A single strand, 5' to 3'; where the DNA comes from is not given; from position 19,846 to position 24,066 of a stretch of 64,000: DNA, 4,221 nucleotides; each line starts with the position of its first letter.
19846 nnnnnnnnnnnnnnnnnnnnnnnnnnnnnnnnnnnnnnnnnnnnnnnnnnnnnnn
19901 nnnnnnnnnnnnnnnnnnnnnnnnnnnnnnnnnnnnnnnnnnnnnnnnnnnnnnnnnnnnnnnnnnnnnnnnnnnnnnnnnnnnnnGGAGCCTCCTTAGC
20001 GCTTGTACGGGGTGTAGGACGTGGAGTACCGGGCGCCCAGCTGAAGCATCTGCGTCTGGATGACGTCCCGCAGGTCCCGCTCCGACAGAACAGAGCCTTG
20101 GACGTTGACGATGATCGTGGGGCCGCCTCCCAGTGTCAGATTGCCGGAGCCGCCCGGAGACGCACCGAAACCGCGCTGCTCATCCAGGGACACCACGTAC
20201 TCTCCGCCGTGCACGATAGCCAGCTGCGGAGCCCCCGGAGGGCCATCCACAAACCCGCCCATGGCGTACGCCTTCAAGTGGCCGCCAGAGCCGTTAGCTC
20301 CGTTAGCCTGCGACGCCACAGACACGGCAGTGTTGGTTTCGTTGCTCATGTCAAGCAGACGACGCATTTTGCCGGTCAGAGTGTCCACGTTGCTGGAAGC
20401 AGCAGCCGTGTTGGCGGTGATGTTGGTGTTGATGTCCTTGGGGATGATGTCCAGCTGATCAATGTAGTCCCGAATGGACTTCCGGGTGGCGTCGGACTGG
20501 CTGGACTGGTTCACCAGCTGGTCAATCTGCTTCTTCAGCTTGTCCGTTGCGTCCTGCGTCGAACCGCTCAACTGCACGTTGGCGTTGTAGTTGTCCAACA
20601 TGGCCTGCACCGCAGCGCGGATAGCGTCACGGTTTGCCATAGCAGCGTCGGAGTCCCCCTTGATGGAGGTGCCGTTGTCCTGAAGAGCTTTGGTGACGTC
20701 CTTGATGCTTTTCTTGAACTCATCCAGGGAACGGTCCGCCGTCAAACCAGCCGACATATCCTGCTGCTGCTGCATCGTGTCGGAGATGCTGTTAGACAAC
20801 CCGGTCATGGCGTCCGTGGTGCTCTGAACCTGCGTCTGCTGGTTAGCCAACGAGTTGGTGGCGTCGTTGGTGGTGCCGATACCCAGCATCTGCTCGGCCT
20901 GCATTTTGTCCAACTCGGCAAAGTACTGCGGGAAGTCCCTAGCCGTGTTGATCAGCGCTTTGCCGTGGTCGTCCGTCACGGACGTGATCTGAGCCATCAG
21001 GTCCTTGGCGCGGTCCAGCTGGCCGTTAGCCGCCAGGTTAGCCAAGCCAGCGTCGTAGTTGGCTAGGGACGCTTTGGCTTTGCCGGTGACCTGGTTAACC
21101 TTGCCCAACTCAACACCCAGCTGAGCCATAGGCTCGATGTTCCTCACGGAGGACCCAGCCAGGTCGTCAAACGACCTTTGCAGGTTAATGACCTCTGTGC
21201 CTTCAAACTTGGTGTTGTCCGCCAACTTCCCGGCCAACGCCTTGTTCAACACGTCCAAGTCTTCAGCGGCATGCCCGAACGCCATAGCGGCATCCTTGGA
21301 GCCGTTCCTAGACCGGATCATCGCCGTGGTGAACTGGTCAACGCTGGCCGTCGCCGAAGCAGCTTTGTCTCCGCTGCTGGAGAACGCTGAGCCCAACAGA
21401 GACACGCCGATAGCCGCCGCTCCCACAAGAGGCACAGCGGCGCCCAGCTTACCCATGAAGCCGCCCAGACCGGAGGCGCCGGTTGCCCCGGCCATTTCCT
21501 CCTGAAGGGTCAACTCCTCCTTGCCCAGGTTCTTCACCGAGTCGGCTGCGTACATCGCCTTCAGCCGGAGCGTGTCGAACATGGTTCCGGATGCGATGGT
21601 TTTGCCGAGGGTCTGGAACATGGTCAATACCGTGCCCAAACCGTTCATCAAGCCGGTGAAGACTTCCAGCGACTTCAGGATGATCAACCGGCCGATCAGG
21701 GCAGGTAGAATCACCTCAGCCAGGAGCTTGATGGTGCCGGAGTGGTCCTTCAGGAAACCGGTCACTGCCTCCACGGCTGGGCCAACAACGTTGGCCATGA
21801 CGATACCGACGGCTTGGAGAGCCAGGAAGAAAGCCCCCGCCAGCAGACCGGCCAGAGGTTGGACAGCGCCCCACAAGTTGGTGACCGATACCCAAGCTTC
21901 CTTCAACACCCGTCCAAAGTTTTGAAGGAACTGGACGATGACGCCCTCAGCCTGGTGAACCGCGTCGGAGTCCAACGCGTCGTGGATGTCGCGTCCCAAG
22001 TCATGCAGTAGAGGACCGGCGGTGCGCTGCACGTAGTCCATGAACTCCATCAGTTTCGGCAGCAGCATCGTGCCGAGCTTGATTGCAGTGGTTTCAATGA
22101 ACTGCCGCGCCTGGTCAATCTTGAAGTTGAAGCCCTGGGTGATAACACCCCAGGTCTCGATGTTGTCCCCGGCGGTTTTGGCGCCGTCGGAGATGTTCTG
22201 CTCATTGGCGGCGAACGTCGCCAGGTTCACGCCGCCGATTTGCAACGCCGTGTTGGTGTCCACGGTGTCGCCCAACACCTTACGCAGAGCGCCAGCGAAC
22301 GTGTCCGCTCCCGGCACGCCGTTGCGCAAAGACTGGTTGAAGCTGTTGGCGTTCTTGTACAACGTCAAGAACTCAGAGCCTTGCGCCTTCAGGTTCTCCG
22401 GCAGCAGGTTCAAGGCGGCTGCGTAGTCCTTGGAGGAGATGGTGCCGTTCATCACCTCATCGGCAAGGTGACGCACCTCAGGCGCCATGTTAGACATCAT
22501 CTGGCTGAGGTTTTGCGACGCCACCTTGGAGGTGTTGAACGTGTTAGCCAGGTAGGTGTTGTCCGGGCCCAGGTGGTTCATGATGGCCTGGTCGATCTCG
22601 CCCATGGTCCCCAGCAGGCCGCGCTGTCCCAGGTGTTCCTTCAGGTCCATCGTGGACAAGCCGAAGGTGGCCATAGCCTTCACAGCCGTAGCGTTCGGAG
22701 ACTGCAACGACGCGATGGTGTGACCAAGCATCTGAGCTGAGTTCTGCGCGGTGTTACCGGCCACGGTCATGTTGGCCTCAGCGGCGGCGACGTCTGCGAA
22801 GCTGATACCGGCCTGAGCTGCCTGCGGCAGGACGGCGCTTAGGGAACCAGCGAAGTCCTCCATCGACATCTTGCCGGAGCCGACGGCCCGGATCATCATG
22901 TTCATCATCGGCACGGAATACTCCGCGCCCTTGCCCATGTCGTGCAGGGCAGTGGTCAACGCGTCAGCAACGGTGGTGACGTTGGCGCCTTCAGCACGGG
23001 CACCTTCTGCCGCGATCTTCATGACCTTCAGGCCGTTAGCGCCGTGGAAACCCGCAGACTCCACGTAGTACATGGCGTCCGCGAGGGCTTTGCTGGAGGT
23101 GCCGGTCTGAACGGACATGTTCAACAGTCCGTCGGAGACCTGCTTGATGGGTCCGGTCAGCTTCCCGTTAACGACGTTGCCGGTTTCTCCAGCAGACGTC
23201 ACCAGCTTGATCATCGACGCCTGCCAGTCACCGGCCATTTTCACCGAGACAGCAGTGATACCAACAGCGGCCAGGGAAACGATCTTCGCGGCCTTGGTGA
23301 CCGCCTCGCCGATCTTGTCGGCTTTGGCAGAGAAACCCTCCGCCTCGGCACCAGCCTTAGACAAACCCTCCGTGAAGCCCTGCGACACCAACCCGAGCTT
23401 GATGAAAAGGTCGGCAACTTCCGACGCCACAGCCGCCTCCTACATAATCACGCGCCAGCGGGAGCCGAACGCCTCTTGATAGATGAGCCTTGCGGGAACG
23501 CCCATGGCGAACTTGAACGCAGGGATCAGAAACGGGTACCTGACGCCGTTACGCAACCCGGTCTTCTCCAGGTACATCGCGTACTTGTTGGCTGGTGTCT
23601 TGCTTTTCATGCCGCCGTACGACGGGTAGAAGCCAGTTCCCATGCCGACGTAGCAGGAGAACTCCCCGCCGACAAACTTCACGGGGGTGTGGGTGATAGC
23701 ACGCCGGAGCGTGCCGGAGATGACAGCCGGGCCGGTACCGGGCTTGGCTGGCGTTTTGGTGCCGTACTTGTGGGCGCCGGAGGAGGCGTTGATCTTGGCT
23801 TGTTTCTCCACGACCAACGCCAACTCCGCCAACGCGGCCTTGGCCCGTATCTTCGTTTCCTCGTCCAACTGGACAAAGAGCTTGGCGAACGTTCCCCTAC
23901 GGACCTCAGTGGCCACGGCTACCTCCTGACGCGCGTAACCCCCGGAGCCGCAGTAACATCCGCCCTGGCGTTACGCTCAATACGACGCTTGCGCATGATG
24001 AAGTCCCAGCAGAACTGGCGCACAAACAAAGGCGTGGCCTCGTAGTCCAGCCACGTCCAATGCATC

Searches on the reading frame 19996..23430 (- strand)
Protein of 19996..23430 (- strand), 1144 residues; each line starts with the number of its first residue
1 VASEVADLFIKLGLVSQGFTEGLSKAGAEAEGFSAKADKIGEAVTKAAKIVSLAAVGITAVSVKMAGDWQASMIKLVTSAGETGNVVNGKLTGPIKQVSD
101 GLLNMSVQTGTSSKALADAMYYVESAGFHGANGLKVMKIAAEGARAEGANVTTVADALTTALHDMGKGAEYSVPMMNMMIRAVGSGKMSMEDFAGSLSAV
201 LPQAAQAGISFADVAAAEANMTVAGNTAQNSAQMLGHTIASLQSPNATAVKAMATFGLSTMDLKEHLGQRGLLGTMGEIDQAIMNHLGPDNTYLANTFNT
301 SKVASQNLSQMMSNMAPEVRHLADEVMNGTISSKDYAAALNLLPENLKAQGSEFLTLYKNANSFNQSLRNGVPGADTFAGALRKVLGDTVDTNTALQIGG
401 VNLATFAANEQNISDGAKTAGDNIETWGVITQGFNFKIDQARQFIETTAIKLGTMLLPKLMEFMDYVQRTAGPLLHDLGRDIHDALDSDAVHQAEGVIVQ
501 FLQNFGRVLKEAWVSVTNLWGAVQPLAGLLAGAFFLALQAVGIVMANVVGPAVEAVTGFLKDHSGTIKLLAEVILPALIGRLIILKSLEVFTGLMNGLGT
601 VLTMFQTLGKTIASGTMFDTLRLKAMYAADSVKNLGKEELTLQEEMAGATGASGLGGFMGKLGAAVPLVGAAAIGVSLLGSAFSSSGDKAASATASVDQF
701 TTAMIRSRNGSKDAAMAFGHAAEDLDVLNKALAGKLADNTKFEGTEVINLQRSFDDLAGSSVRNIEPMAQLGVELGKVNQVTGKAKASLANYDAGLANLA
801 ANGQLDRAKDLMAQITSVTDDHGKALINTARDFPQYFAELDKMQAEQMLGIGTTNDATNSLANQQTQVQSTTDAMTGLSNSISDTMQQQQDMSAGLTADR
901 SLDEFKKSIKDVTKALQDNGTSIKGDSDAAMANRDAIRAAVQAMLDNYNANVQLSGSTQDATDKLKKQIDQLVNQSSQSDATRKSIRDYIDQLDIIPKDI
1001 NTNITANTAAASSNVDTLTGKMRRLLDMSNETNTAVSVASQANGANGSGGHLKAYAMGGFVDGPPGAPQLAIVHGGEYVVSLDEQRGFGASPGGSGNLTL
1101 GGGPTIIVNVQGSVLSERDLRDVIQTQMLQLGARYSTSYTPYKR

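Call 10: search_protein_families(library=phrogs, proteins=[window:19996-23430:-], max_evalue=0.001)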
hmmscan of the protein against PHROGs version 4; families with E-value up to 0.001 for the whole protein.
window:19996-23430:- (1144 aa): 12 families
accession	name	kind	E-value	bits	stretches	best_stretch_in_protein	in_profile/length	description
phrog_2723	-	tail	3.8e-54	185.2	1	35-553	147-663/1578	tail length tape measure protein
phrog_1533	-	tail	3.7e-22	78.8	1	18-281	200-458/1688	tail length tape measure protein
phrog_4704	-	tail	5.8e-18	65.9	1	20-267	169-412/625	tail length tape measure protein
phrog_991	-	tail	9.6e-18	64.2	1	26-589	248-737/1966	tail length tape measure protein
phrog_167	-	tail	8.2e-17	61.2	1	22-714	243-740/1555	tail length tape measure protein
phrog_1272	-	tail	6.3e-14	51.7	1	23-283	220-470/1606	tail length tape measure protein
phrog_36688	-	tail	3.4e-13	49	1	39-390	47-376/1600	tail length tape measure protein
phrog_5493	-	tail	2.4e-12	47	1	17-263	14-259/1102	tail length tape measure protein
phrog_37649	-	tail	1.7e-06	26.5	1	100-308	483-690/2006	tail length tape measure protein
phrog_58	-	tail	3.2e-06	26.8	1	22-603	290-760/1544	tail length tape measure protein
phrog_14441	-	tail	4.6e-06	27.6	1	19-233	31-237/241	tail length tape measure protein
phrog_23013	-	tail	5.1e-05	22.1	1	20-233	83-296/1379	tail length tape measure protein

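Call 11: search_protein_families(library=pfam, proteins=[window:19996-23430:-], max_evalue=0.001)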
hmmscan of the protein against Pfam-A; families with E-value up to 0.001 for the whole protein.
window:19996-23430:- (1144 aa): 1 family
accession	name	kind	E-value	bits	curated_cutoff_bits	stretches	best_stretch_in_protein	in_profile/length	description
PF10145.14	PhageMin_Tail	-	3.1e-23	83.1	33.2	1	102-284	4-185/201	Phage-related minor tail protein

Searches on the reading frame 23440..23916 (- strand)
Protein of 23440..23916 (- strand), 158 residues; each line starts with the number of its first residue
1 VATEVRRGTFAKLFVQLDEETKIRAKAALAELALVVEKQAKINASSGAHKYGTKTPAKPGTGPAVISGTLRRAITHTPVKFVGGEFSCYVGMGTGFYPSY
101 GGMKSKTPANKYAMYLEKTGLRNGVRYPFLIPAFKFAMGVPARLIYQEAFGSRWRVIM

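Call 47: search_protein_families(library=phrogs, proteins=[window:23440-23916:-], max_evalue=0.01)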
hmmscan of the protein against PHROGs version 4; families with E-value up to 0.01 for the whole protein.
window:23440-23916:- (158 aa): 1 family
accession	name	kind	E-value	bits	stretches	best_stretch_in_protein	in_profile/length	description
phrog_5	-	connector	8.5e-05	23.5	1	16-135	104-191/239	tail completion or Neck1 protein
